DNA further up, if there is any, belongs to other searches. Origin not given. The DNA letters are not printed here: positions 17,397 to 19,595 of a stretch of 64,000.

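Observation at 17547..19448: BioW-BioF fusion protein with near-leaderless start and bidirectional terminator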

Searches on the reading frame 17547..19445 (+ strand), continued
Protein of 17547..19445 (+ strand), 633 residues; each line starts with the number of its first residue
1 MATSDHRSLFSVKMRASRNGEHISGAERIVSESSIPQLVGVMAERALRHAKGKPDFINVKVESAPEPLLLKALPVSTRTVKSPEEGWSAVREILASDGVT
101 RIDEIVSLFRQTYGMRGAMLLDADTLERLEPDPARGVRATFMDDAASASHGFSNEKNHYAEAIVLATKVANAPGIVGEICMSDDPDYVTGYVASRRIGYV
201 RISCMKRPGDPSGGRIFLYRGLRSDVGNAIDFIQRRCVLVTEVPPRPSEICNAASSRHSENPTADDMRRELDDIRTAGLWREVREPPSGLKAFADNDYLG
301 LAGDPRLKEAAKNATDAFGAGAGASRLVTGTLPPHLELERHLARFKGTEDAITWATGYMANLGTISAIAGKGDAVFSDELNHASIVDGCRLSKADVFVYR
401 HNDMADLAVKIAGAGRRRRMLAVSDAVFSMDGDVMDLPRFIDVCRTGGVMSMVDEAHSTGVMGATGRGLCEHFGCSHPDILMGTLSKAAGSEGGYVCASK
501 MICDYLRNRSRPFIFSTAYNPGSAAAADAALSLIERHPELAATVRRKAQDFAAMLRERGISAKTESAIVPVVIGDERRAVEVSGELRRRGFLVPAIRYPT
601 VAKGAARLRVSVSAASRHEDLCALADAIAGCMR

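Call 12: find_related_loci(query=window:17547-19445:+, collection=genome_contigs, flank=8000)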
Query window:17547-19445:+ (633 aa) in genome_contigs; peptide patterns used: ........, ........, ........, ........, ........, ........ (x = any residue, [..] = any of these).
288 stretches matched a pattern; 205 encode a relative of the query (tblastn E <= 1e-3); the best 80 are kept; 80 distinct loci.
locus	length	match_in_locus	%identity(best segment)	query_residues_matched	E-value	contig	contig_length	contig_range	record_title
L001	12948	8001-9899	91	1-633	0e+0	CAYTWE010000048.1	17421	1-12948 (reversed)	MAG TPA_asm: uncultured Lentisphaeraceae bacterium isolate SRP350583_co2_409 genome assembly, contig: NODE_4686_length_1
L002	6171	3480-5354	76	1-631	0e+0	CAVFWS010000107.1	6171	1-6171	Clostridium sp. CAG:138 isolate H07615-L1_cleanbin_000049 genome assembly, contig: Spades_H07615-L1_contig_10490, whole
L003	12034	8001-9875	75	1-631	0e+0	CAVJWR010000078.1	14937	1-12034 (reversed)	Limosilactobacillus gorillae isolate H07618-L1_cleanbin_000041 genome assembly, contig: Spades_H07618-L1_contig_3126, wh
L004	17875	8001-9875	76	1-631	0e+0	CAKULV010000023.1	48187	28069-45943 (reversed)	MAG: uncultured Kiritimatiellaeota bacterium isolate REFINED_METABAT215_TOP10_CONTIGS_1500_ASSEMBLY_K77_MERGED__Hadza_Mo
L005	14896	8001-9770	61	8-620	0e+0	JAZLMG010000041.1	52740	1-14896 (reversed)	MAG: Kiritimatiellia bacterium isolate T1900044955_TA20190009.MAGScoT_cleanbin_000033 SGB_3814_k141_1491887, whole genom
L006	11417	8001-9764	62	8-614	0e+0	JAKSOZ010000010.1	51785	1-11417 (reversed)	MAG: Kiritimatiellia bacterium isolate Horse_feces190 MAG190_10, whole genome shotgun sequence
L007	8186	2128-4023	57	3-632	0e+0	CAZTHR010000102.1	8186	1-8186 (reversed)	MAG TPA_asm: uncultured Lentisphaeraceae bacterium isolate SRP350583_co4_66 genome assembly, contig: NODE_8457_length_81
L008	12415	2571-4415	58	9-621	0e+0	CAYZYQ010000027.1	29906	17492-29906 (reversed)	MAG TPA_asm: uncultured Lentisphaeraceae bacterium isolate binchicken_co370_247 genome assembly, contig: NODE_1772_lengt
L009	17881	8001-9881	57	9-633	0e+0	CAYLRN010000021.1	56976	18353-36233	MAG TPA_asm: uncultured Lentisphaeraceae bacterium isolate SRP225648_co1_977 genome assembly, contig: NODE_886_length_56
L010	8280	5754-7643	54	9-632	0e+0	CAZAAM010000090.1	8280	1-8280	MAG TPA_asm: uncultured Victivallales bacterium isolate SRP141132_co3_47 genome assembly, contig: NODE_8403_length_8280_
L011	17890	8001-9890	52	9-633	0e+0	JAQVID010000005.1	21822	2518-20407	MAG: Thermoguttaceae bacterium isolate STE_31 NODE_5188_length_21822_cov_3.870154_Sandtown_E, whole genome shotgun seque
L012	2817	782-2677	51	7-633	0e+0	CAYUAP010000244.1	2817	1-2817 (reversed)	MAG TPA_asm: uncultured Planctomycetaceae bacterium isolate SRP192927_co1_14 genome assembly, contig: NODE_117895_length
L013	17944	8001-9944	52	8-620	0e+0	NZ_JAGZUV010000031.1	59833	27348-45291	MAG: Desulfovibrio sp. isolate L1_008_000M1_dasL1_008_000M1_concoct_91 L1_008_000M1_scaffold_907, whole genome shotgun s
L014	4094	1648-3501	48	10-621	0e+0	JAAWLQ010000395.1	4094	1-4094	MAG: Lachnospiraceae bacterium isolate ABMPRH_260_1 SL341411_scaffold_32556, whole genome shotgun sequence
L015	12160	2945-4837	48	10-614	5e-180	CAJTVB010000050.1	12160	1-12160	MAG TPA_asm: uncultured Acetatifactor sp. isolate MGBC108232 genome assembly, contig: MGBC108232.50, whole genome shotgu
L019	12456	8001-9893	48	10-614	2e-176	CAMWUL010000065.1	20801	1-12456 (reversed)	MAG TPA_asm: uncultured Lachnospiraceae bacterium isolate SRR14411328_bin.17_metawrap_v1.3_MAG genome assembly, contig:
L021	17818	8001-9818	43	10-614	2e-172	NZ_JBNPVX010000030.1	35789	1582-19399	Fusobacterium sp. PH5-44 Ga0505218_030, whole genome shotgun sequence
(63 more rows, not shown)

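Call 30: find_encoding_contigs(protein=window:17547-19445:+, flank=10000, max_places=4)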
Protein window:17547-19445:+ (633 aa): no gene with exactly this product is on record in the collection.
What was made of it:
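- Tried and rejected: The exact protein is not on record in the assembly collection (call 30), so the source contig could not be identified.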

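Call 31: find_encoding_contigs(protein=P0036, flank=10000, max_places=2)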
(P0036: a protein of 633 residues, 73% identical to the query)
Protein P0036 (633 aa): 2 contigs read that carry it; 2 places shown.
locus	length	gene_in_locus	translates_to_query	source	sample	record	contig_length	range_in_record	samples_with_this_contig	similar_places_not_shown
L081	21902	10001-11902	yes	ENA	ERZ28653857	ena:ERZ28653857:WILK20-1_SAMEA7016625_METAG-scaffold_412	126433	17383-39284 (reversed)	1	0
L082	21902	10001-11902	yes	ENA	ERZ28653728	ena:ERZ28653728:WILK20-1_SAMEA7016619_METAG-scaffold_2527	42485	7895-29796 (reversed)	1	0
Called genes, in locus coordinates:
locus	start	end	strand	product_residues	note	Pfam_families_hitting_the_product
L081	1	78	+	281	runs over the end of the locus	PF01501:Glyco_transf_8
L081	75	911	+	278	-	PF00535:Glycos_transf_2, PF13641:Glyco_tranf_2_3 (weak), PF10111:Glyco_tranf_2_2 (weak)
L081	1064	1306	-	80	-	-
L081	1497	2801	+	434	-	PF01370:Epimerase (weak), PF02719:Polysacc_synt_2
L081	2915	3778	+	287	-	PF01073:3Beta_HSD (faint), PF01370:Epimerase, PF04321:RmlD_sub_bind (weak), PF16363:GDP_Man_Dehyd (faint)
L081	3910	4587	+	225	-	PF02397:Bac_transf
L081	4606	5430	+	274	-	PF02698:DUF218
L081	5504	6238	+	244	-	PF00535:Glycos_transf_2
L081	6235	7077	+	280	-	PF00535:Glycos_transf_2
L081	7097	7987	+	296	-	PF04055:Radical_SAM, PF13353:Fer4_12 (weak)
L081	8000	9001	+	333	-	PF13579:Glyco_trans_4_4, PF13439:Glyco_transf_4, PF13692:Glyco_trans_1_4 (weak), PF00534:Glycos_transf_1 (weak)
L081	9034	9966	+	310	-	PF00291:PALP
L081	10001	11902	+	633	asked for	PF03744:BioW, PF00155:Aminotran_1_2, PF00202:Aminotran_3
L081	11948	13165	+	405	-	PF00144:Beta-lactamase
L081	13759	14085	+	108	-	-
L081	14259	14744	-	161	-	-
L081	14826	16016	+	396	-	-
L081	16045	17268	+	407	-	-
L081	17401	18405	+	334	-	PF16227:DUF4886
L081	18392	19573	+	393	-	PF00465:Fe-ADH, PF13685:Fe-ADH_2, PF25137:ADH_Fe_C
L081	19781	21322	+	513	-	-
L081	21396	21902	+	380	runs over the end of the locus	PF01546:Peptidase_M20, PF07687:M20_dimer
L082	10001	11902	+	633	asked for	PF03744:BioW, PF00155:Aminotran_1_2, PF00202:Aminotran_3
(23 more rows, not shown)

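Call 34: search_protein_families(library=pfam, proteins=[L010:2787-3788:+, L010:3788-4474:+, L010:4481-5749:+, L004:6924-7607:+, L004:7607-8005:+, L004:4254-6533:+, L005:5094-5777:+, L005:5777-7000:+, L005:6985-7476:+, L005:7476-7994:+], max_evalue=0.00001)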
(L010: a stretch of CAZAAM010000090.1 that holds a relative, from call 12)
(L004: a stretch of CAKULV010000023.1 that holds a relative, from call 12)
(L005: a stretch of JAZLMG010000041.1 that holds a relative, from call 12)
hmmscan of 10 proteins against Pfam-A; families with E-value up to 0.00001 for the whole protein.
L010:2787-3788:+ (334 aa): 2 families
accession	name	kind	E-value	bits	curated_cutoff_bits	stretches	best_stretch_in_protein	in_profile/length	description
PF06968.18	BATS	-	2e-22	79.6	22.2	1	243-330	1-85/88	Biotin and Thiamin Synthesis associated domain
PF04055.27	Radical_SAM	-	4.6e-22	79.4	29.5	1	71-231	5-163/166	Radical SAM superfamily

L010:3788-4474:+ (229 aa): 1 family
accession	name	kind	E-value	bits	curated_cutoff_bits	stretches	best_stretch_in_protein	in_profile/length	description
PF13500.12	AAA_26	-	1e-33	117.3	27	1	6-199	3-181/198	AAA domain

L010:4481-5749:+ (423 aa): 1 family
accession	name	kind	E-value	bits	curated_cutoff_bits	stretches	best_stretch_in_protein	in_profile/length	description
PF00202.27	Aminotran_3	-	5e-107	358.5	30.5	1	25-418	11-400/403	Aminotransferase class-III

L004:6924-7607:+ (228 aa): 1 family
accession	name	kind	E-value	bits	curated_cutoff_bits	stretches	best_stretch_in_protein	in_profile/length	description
PF02677.20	QueH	-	2.9e-53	181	23.5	1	53-221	1-174/175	Epoxyqueuosine reductase QueH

L004:7607-8005:+ (133 aa): 1 family
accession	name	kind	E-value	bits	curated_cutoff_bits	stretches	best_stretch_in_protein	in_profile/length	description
PF02152.23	FolB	-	4.9e-17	62.9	31.8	1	4-107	2-108/113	Dihydroneopterin aldolase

L004:4254-6533:+ (760 aa): 3 families
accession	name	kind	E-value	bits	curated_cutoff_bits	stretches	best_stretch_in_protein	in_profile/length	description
PF13597.11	NRDD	-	3e-188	627.4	26.2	1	133-758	1-562/562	Anaerobic ribonucleoside-triphosphate reductase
PF01228.26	Gly_radical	-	1.9e-20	73.8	22.2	1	633-740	2-103/106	Glycine radical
PF03477.21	ATP-cone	-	2.8e-18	66.7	25.8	1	17-107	1-87/88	ATP cone domain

L005:5094-5777:+ (228 aa): 2 families
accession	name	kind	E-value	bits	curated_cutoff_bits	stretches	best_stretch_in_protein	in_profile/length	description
PF00005.33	ABC_tran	-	1e-34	120.5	25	1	24-173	1-136/137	ABC transporter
PF13304.12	AAA_21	-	2.4e-08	34.8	27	0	130-204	222-299/304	AAA domain, putative AbiEii toxin, Type IV TA system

L005:5777-7000:+ (408 aa): 2 families
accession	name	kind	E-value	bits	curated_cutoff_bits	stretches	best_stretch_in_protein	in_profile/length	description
PF12704.14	MacB_PCD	-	5.9e-51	174.1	27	1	21-246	1-205/207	MacB-like periplasmic core domain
PF02687.27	FtsX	-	1.1e-19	71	25.5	1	288-401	2-120/120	FtsX-like permease C-terminal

L005:6985-7476:+ (164 aa): 1 family
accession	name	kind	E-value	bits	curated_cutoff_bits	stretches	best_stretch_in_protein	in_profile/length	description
PF02542.21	YgbB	-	5.6e-65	218.9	26.7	1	7-160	1-154/155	YgbB family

L005:7476-7994:+ (173 aa): 1 family
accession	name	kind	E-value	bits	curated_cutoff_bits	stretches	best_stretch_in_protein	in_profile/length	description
PF02441.25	Flavoprotein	-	1.5e-36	125.9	22.7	1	1-171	1-158/162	Flavoprotein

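Call 51: predict_structure(alignment_id=A1)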
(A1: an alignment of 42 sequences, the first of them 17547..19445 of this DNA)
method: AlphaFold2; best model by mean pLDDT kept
length: 633 residues; sequences in the alignment: 42
mean_pLDDT: 75.6   pTM: 0.45
mean pLDDT of the five models: 75.6, 66.8, 65.1, 63.1, 59.7
residues with pLDDT >= 90: 150; 70-90: 276; 50-70: 139; < 50: 68
segments of 3 or more residues with pLDDT < 50: 1-5, 248-260, 320-334, 371-375, 377-381, 457-464, 486-491, 512-520
pLDDT, mean of each block of 10 residues (from residue 1): 53 88 83 88 83 87 90 89 90 86 88 87 94 90 77 70 93 94 79 93 84 88 93 93 66 30 73 76 64 75 71 59 41 48 58 64 74 48 60 60 81 70 70 75 86 63 55 79 55 68 80 38 60 75 89 96 83 87 92 72 74 90 97 90
secondary structure, 60 per line:
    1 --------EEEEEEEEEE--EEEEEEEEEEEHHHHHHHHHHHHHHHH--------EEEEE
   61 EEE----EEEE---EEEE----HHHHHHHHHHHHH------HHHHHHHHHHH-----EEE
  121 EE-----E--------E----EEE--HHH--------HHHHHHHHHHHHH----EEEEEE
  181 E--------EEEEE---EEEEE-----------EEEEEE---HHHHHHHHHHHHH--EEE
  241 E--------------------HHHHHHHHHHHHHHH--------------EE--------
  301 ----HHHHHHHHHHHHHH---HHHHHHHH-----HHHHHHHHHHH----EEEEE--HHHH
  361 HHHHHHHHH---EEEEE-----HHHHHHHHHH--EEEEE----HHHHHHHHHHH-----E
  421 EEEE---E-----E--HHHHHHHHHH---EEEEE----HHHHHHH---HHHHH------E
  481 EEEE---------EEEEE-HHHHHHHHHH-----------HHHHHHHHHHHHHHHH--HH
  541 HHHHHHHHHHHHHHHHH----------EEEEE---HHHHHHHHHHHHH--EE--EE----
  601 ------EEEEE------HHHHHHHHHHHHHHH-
elements in order: E9-18 E21-31 H32-47 E56-63 E68-71 E75-78 H83-95 H102-112 E118-122 E142-144 H158-170 E175-181 E190-194 E198-202 E214-219 H223-235 E238-241 H262-276 H305-318 H322-329 H335-345 E350-354 H357-369 E373-377 H383-392 E395-399 H404-414 E420-424 H437-446 E450-454 H459-465 H469-473 E480-484 E494-498 H500-509 H521-536 H539-557 E568-572 H576-588 E607-611 H618-632
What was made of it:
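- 17574..18266 (+): BioW domain (residues 10-240). HISGAE motif at residues 22-27. Pimelate omega-carboxylate triad Tyr187/Tyr199/Arg201, equivalent to BsBioW Tyr199/Tyr211/Arg213. AF2 pLDDT is about 83-94 (call 51).
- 18267..18329 (+): Inter-domain linker (about residues 241-261; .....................). AF2 pLDDT is about 30 for residues 248-260 (call 51).
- On Natural BioWF fusion (CaBioWF / DoBioWF type): The AF2 monomer model is uninformative on quaternary structure (call 51).
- Linker: disordered in AF2 (call 51).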

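Call 59: fold_search(model_id=the predicted structure, library=pdb)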
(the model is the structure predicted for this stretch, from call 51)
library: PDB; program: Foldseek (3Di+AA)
matches with E <= 10: 1889; with E <= 0.001: 1609
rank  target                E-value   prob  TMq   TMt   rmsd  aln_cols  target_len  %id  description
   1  7poa_A                1.8e-29  1.00  0.28  0.43  17.8       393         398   38  An Irreversible, Promiscuous and Highly Thermostable Claisen-Condensation Biocatalyst Drives the Synthesis of Substitu (released 2022-09-21)
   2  7s5m_B                2.7e-29  1.00  0.28  0.44  17.5       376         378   36  Crystal Structure of a 8-amino-7-oxononanoate synthase/2-amino-3-ketobutyrate coenzyme A ligase from Mycobacterium sme (released 2021-09-22)
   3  3tqx_A                4.7e-29  1.00  0.27  0.43  17.6       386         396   34  Structure of the 2-amino-3-ketobutyrate coenzyme A ligase (kbl) from Coxiella burnetii (released 2011-09-21)
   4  7pob_A                5.6e-29  1.00  0.28  0.43  17.8       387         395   37  An Irreversible, Promiscuous and Highly Thermostable Claisen-Condensation Biocatalyst Drives the Synthesis of Substitu (released 2022-09-21)
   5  5vnx_A                7.4e-29  1.00  0.27  0.43  17.4       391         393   38  Crystal structure of an 8-amino-7-oxononanoate synthase from Burkholderia multivorans with a potential glycine-PLP-Lys (released 2017-05-17)
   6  7s5m_A                9.2e-29  1.00  0.27  0.45  17.6       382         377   38  Crystal Structure of a 8-amino-7-oxononanoate synthase/2-amino-3-ketobutyrate coenzyme A ligase from Mycobacterium sme (released 2021-09-22)
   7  8s1y_B                9.8e-29  1.00  0.28  0.43  17.7       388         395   38  ThaOS V79A (released 2025-03-05)
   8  7poc_A                1.0e-28  1.00  0.27  0.43  17.6       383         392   38  An Irreversible, Promiscuous and Highly Thermostable Claisen-Condensation Biocatalyst Drives the Synthesis of Substitu (released 2022-09-21)
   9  1fc4_A                1.1e-28  1.00  0.27  0.42  17.6       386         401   36  2-AMINO-3-KETOBUTYRATE COA LIGASE (released 2001-05-02)
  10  7poa_B                1.1e-28  1.00  0.27  0.43  17.7       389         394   38  An Irreversible, Promiscuous and Highly Thermostable Claisen-Condensation Biocatalyst Drives the Synthesis of Substitu (released 2022-09-21)
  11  7v58_B                1.5e-28  1.00  0.28  0.42  17.5       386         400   35  Structural insights into the substrate selectivity of acyl-CoA transferase (released 2021-12-29)
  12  7v58_A                1.5e-28  1.00  0.27  0.42  17.5       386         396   35  Structural insights into the substrate selectivity of acyl-CoA transferase (released 2021-12-29)
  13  7poc_B                2.0e-28  1.00  0.27  0.43  17.6       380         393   38  An Irreversible, Promiscuous and Highly Thermostable Claisen-Condensation Biocatalyst Drives the Synthesis of Substitu (released 2022-09-21)
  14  7bxp_A                2.6e-28  1.00  0.28  0.42  17.5       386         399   38  2-amino-3-ketobutyrate CoA ligase from Cupriavidus necator (released 2021-04-21)
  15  8s1y_A                2.6e-28  1.00  0.28  0.42  17.8       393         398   37  ThaOS V79A (released 2025-03-05)
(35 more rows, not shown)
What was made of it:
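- The BioF half of the AF2 model is of low confidence (calls 51, 59).
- Tried and rejected: The Foldseek comparison of the AF2 model returns the AOS family, but with poor superposition (TM about 0.43, rmsd about 17 A), because the BioF half of the model is of low confidence (calls 51, 59).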
